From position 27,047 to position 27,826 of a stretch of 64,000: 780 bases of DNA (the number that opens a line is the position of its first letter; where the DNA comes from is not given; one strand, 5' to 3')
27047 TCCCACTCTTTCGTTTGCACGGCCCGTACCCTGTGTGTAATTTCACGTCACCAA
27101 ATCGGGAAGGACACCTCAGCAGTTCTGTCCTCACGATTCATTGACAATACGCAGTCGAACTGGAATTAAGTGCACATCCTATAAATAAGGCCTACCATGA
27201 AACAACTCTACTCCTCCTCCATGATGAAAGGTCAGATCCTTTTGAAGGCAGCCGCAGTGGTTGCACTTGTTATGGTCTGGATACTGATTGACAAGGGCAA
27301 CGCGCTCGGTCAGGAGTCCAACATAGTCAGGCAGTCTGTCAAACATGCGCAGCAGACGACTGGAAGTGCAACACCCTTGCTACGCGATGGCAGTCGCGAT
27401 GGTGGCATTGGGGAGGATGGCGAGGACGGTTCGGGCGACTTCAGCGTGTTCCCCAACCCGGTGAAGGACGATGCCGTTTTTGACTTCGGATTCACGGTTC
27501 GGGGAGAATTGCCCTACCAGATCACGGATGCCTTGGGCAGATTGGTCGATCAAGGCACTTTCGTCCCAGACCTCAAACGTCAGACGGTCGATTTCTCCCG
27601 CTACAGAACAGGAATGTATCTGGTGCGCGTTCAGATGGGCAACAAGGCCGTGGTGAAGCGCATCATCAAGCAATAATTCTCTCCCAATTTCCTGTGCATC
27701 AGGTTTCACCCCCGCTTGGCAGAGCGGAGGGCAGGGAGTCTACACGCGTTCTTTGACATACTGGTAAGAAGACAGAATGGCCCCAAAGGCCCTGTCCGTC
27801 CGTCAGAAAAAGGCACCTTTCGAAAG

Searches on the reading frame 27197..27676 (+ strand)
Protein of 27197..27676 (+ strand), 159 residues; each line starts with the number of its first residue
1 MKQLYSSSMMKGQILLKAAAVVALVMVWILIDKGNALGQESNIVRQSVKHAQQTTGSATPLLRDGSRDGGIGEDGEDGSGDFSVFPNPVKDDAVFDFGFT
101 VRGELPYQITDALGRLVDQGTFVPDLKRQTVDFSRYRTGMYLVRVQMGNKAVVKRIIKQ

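Call 66: search_protein_families(library=pfam, proteins=[window:27197-27676:+], max_evalue=0.001)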
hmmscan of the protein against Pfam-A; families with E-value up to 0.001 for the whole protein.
window:27197-27676:+ (159 aa): 1 family
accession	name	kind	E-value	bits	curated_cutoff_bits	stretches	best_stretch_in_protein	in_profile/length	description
PF18962.6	Por_Secre_tail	-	1.5e-10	41.6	27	1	84-157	1-74/75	Secretion system C-terminal sorting domain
